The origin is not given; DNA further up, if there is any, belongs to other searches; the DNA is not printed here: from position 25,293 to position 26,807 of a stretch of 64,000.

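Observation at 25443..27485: Secreted 680-aa low-complexity protein with a Tyr/Trp/His-rich core and no recognisable family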

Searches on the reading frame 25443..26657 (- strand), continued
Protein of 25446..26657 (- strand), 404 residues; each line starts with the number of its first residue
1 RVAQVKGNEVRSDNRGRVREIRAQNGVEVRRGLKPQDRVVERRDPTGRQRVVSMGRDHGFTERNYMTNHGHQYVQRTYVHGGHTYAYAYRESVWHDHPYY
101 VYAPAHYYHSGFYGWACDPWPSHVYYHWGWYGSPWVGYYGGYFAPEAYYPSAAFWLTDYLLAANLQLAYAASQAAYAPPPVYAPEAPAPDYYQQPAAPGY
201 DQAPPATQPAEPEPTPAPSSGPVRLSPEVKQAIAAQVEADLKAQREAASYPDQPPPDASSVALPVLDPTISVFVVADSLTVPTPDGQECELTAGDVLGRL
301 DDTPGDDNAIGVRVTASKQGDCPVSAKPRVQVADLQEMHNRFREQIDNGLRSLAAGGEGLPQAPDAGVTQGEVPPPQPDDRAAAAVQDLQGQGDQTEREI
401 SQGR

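Call 88: find_encoding_contigs(protein=window:25443-26462:-, flank=4000, max_places=4)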
Protein window:25443-26462:- (339 aa): 1 contig read that carries it; 1 place shown.
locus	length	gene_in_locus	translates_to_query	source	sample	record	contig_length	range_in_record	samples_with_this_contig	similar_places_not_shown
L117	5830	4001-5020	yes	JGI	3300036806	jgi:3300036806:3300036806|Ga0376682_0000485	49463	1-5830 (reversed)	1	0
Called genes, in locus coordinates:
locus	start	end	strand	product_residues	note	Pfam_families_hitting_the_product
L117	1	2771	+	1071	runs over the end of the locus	PF25596:CPSase_L_D1, PF02786:CPSase_L_D2, PF07478:Dala_Dala_lig_C (weak), PF02787:CPSase_L_D3, PF25596:CPSase_L_D1, PF02786:CPSase_L_D2, PF02222:ATP-grasp, PF02142:MGS, +4 more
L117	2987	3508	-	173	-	-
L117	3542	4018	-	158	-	-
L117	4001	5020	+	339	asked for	-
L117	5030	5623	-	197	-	PF13489:Methyltransf_23, PF00398:RrnaAD, PF08241:Methyltransf_11, PF08242:Methyltransf_12, PF13649:Methyltransf_25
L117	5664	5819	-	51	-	-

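Call 89: find_related_loci(query=A3, collection=viral_contigs, flank=5000)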
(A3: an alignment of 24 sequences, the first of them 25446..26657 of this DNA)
Query A3 (404 aa) in viral_contigs; peptide patterns used: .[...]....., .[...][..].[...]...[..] (x = any residue, [..] = any of these).
204 stretches matched a pattern, but none encodes a relative of the query by tblastn (E <= 1e-3).

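Call 92: search_protein_families(library=pfam, proteins=[L081:8689-10686:+, L082:8506-10437:+, P0242, P0180, P0164, P0263, L082:10585-11397:+], max_evalue=0.5)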
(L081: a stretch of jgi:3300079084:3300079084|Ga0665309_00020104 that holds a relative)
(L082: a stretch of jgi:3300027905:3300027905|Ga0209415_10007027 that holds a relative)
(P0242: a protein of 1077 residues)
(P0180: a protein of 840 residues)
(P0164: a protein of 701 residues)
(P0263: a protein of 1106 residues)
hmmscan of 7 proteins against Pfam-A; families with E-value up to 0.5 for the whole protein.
L081:8689-10686:+ (665 aa): 0 families

L082:8506-10437:+ (643 aa): 0 families

P0242 (1077 aa): 0 families

P0180 (840 aa): 1 family
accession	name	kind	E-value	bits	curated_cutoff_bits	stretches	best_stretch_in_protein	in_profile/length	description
PF07828.18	PA-IL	-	0.00061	20.2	22.5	1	418-514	15-113/121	PA-IL-like protein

P0164 (701 aa): 0 families

P0263 (1106 aa): 2 families
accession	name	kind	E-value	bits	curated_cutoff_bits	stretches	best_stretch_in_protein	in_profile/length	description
PF20055.5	DUF6454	-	0.044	13.2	22.3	0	1049-1092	65-112/292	Family of unknown function (DUF6454)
PF11082.13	DUF2880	-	0.34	11.7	25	0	531-554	14-37/79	Protein of unknown function (DUF2880)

L082:10585-11397:+ (270 aa): 1 family
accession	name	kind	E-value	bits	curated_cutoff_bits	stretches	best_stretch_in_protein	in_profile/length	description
PF14504.11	CAP_assoc_N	-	0.0088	16.3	29.3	0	208-249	48-88/140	CAP-associated N-terminal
